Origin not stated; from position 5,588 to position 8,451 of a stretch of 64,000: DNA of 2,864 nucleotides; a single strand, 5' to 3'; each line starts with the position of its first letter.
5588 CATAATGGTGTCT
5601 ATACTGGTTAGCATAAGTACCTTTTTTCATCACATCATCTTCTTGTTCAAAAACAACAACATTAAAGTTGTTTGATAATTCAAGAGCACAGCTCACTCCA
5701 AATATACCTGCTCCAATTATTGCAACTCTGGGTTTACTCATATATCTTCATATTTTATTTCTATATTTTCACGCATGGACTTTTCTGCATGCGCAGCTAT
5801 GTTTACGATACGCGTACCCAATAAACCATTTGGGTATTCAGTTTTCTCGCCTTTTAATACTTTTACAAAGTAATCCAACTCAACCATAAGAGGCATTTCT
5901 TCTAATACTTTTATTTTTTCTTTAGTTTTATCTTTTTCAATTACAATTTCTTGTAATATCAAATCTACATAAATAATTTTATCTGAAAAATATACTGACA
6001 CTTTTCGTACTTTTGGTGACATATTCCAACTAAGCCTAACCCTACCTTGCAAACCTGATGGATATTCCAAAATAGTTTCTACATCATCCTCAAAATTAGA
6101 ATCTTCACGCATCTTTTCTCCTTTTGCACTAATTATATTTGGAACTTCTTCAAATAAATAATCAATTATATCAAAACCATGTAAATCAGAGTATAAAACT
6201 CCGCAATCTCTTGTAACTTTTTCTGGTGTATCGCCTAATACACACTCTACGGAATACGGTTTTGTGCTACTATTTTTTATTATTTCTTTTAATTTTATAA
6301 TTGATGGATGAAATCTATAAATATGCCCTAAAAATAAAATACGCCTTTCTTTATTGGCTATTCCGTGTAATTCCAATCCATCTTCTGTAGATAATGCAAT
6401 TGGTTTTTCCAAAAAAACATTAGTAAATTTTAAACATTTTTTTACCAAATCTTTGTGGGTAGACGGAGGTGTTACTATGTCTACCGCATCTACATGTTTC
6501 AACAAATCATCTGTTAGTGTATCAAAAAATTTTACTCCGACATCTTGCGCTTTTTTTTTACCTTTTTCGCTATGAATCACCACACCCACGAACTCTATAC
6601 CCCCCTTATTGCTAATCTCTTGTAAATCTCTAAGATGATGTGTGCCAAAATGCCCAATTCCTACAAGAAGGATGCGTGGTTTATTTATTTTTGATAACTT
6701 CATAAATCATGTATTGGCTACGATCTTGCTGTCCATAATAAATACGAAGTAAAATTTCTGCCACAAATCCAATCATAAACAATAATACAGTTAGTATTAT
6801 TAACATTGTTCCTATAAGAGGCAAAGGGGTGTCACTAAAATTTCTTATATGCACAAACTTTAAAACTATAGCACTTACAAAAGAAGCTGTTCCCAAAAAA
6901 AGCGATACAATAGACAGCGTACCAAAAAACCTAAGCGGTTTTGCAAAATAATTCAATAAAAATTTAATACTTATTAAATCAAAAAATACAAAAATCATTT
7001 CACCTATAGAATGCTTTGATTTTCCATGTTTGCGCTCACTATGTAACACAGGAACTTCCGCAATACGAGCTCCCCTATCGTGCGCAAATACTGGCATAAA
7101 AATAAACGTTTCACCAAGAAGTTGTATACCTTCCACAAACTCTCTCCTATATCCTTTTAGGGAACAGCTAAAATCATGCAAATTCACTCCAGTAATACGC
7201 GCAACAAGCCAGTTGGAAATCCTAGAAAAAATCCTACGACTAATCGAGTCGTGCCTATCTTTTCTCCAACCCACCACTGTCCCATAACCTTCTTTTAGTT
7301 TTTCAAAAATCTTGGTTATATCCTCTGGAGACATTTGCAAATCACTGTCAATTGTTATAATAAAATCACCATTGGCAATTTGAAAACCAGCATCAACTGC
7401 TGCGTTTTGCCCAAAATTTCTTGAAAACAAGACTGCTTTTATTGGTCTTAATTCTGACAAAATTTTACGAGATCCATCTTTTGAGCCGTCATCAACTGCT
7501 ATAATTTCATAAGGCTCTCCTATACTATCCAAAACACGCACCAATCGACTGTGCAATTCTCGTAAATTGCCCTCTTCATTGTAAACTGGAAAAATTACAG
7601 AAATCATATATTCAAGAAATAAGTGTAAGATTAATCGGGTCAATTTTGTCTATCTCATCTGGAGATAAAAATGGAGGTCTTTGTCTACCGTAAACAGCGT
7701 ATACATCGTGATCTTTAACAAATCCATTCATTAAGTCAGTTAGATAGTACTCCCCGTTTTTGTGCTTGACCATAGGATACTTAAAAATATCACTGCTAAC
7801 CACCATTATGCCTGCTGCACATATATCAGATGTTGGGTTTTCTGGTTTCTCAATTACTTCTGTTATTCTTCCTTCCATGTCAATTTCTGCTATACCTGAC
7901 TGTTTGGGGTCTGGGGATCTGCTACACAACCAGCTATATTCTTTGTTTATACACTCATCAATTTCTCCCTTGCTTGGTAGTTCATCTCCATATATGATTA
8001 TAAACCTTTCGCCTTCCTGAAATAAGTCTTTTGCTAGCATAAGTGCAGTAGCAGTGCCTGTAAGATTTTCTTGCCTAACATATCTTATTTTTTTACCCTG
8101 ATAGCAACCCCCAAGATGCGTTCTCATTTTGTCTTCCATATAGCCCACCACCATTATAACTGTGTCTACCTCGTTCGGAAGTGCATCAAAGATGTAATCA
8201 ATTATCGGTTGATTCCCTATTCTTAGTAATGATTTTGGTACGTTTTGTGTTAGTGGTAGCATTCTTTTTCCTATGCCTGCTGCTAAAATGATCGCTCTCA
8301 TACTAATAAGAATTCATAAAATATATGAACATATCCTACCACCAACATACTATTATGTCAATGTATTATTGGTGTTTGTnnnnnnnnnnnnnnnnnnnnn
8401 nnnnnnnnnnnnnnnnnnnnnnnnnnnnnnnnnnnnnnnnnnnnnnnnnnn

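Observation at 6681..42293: Six paralogous GT-C (PMT/ArnT-like) membrane glycosyltransferases paired with four GT2 polyprenyl-phosphate sugar synthases in one operon-like array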

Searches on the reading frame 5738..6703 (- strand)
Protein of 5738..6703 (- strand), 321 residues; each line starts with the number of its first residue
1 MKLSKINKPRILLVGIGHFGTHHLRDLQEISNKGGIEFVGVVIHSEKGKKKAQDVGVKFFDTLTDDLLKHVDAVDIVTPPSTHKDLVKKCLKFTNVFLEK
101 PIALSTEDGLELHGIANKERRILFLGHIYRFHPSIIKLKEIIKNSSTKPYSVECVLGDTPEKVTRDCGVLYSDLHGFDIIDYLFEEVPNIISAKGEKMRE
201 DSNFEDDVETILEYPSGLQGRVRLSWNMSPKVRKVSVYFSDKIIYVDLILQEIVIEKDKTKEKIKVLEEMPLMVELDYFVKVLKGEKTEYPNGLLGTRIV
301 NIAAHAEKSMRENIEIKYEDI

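Call 7: search_protein_families(library=pfam, proteins=[window:5738-6703:-], max_evalue=0.0001)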
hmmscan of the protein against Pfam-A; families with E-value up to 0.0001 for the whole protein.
window:5738-6703:- (321 aa): 2 families
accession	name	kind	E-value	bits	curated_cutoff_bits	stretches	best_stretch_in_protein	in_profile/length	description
PF01408.29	GFO_IDH_MocA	-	4e-20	73.1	24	1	10-127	2-120/120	Oxidoreductase family, NAD-binding Rossmann fold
PF22725.1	GFO_IDH_MocA_C3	-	4.3e-08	33.6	27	1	175-241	52-120/124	GFO/IDH/MocA C-terminal domain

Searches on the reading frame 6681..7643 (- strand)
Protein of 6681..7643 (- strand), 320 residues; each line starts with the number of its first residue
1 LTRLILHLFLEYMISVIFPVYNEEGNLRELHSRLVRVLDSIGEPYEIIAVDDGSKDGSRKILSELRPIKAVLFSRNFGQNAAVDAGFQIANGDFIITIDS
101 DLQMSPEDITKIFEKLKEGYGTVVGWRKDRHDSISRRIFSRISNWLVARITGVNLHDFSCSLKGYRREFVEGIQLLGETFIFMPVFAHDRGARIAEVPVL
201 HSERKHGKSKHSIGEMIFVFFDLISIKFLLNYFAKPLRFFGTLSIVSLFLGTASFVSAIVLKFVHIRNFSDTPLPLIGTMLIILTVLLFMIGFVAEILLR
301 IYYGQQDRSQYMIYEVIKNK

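Call 4: search_protein_families(library=pfam, proteins=[window:6681-7643:-], max_evalue=0.01)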
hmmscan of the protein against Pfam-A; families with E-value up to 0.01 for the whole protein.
window:6681-7643:- (320 aa): 2 families
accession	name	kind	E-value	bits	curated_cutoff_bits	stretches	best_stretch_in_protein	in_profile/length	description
PF00535.33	Glycos_transf_2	-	9.8e-32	110.6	23.3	1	15-171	1-165/168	Glycosyl transferase family 2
PF10111.15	Glyco_tranf_2_2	-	1.1e-05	25.5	27.3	1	15-114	1-104/276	Glycosyltransferase like family 2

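Call 13: search_protein_families(library=ncbifam, proteins=[window:6681-7643:-], max_evalue=0.01)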
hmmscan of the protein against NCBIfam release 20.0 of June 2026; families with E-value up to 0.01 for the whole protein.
window:6681-7643:- (320 aa): 18 families
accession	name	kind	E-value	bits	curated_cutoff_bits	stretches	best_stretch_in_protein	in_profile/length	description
NF007986.1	PRK10714.1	equivalog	9.8e-59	198.9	529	1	14-319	8-314/316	undecaprenyl-phosphate 4-deoxy-4-formamido-L-arabinose transferase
NF047588.1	GlcsyltransPgfSStrep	equivalog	1.3e-36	126.4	500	1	14-315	3-304/308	glycosyltransferase PgfS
TIGR04182.1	glyco_TIGR04182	equivalog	1.9e-20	73.4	325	1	14-302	2-286/293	S-layer glycoprotein N-glycosyltransferase AglJ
TIGR03937.1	PgaC_IcaA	equivalog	8.5e-13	48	422.3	1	13-118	46-152/407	poly-beta-1,6-N-acetyl-D-glucosamine synthase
NF041875.1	EPS_EpsD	equivalog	1.6e-11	44.2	370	1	14-124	1-112/325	exopolysaccharide biosynthesis glycosyltransferase EpsD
NF058614.1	PPMAGASynPpgS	equivalog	5.9e-11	42.2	370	1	16-208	4-205/226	polyprenyl-phospho-N-acetylgalactosaminyl synthase PpgS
TIGR04283.1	glyco_like_mftF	equivalog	1.3e-10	41.2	182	1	14-145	1-127/221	TIGR04283 family arsenosugar biosynthesis glycosyltransferase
NF007482.0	PRK10073.1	equivalog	8.9e-10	38.1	423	1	13-110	7-104/334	glycosyltransferase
NF041391.1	DPhHxTase_Halo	equivalog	3e-09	36.2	375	1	21-205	4-187/213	dolichyl-phosphate hexose transferase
NF047683.1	TeichurnBiosyTuaG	equivalog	7.3e-09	35.6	400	1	13-117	7-112/252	teichuronic acid biosynthesis protein TuaG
TIGR03965.1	mycofact_glyco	equivalog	2.2e-08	33.4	280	1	14-112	76-175/467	mycofactocin biosynthesis glycosyltransferase MftF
NF050050.1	ProtGlycPglI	equivalog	1.2e-07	31.4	500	1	13-126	3-118/306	GalNAc(5)-diNAcBac-PP-undecaprenol beta-1,3-glucosyltransferase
TIGR03111.1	glyc2_xrt_Gpos1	hypoth_equivalog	4.3e-06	25.8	363.95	1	13-117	50-157/439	TIGR03111 family XrtG-associated glycosyltransferase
TIGR04242.1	nodulat_NodC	equivalog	1.7e-05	24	550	1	14-125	50-166/395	chitooligosaccharide synthase NodC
TIGR04009.1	wcaE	equivalog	0.00018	20.8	369.2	1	13-118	2-108/248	colanic acid biosynthesis glycosyltransferase WcaE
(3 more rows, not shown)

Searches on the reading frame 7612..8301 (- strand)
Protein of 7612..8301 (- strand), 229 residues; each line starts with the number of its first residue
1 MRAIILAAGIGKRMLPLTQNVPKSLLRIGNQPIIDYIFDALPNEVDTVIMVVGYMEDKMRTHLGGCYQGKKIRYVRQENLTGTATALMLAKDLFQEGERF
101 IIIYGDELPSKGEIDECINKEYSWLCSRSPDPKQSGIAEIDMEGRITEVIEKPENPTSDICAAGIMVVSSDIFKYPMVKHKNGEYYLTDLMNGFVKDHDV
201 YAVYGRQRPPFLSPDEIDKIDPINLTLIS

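Call 7: search_protein_families(library=pfam, proteins=[window:7612-8301:-], max_evalue=0.0001)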
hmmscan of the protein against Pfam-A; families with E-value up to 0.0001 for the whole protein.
window:7612-8301:- (229 aa): 3 families
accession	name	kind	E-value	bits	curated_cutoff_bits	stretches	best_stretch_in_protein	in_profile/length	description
PF00483.29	NTP_transferase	-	9.2e-25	88.1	21.2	1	3-201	2-216/245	Nucleotidyl transferase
PF12804.13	NTP_transf_3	-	1.1e-08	35.9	27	1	3-106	1-95/160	MobA-like NTP transferase domain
PF01128.25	IspD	-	2.2e-05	24.8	27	1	2-61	2-61/221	2-C-methyl-D-erythritol 4-phosphate cytidylyltransferase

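Call 74: search_protein_families(library=ncbifam, proteins=[window:7612-8301:-], max_evalue=0.00001)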
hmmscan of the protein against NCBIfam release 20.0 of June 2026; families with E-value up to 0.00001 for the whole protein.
window:7612-8301:- (229 aa): 31 families (the best 25 are shown)
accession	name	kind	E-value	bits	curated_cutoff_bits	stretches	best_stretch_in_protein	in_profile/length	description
TIGR03992.1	Arch_glmU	subfamily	1.8e-46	158.8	292.1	1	1-203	1-205/393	bifunctional sugar-1-phosphate nucleotidylyltransferase/acetyltransferase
NF041313.1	UDPGP_AglF_Halo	equivalog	6.4e-35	120.7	400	1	1-200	1-209/234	UTP--glucose-1-phosphate uridylyltransferase AglF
NF041173.1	Sug_nt_acttase_Thmprot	equivalog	2.9e-34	118.7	600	1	1-203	1-205/405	bifunctional sugar-1-phosphate nucleotidylyltransferase/acetyltransferase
TIGR01208.1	rmlA_long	equivalog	8.6e-30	103.8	320.25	1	2-197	1-205/353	glucose-1-phosphate thymidylyltransferase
TIGR01173.1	glmU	equivalog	1.1e-20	74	366.85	1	1-199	1-207/452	bifunctional UDP-N-acetylglucosamine diphosphorylase/glucosamine-1-phosphate N-acetyltransferase GlmU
TIGR01099.1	galU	equivalog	2.9e-19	69.7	326.8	2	2-62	3-64/261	UTP--glucose-1-phosphate uridylyltransferase GalU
NF010937.0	PRK14357.1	equivalog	1.2e-18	67.3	658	1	1-192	1-197/448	bifunctional UDP-N-acetylglucosamine diphosphorylase/glucosamine-1-phosphate N-acetyltransferase GlmU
TIGR01207.1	rmlA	equivalog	3.1e-18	65.9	360.65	1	2-197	1-206/286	glucose-1-phosphate thymidylyltransferase RfbA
NF049965.1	GlMnHpPGnyltfHddC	equivalog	2.5e-17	63.3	300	1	1-181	1-180/221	D-glycero-D-manno-heptose 1-phosphate guanosyltransferase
NF045761.1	NAMPUrTaseMurU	equivalog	4.2e-17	62.8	250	1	1-108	1-109/226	N-acetylmuramate alpha-1-phosphate uridylyltransferase MurU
NF010933.0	PRK14353.1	equivalog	1.8e-16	59.8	505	1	3-193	8-208/453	bifunctional UDP-N-acetylglucosamine diphosphorylase/glucosamine-1-phosphate N-acetyltransferase GlmU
NF052502.1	man1P_GTase_Rv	exception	7e-16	58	440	1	2-172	2-178/352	mannose-1-phosphate guanylyltransferase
NF010934.1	PRK14354.1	equivalog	4.5e-15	55.1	450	1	3-204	2-212/447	bifunctional UDP-N-acetylglucosamine diphosphorylase/glucosamine-1-phosphate N-acetyltransferase GlmU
NF010939.0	PRK14359.1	equivalog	6.3e-14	51.4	592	1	3-193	5-199/430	bifunctional UDP-N-acetylglucosamine diphosphorylase/glucosamine-1-phosphate N-acetyltransferase GlmU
NF012024.0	PRK15480.1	equivalog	2.1e-13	50.1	588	1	2-191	5-204/292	glucose-1-phosphate thymidylyltransferase RfbA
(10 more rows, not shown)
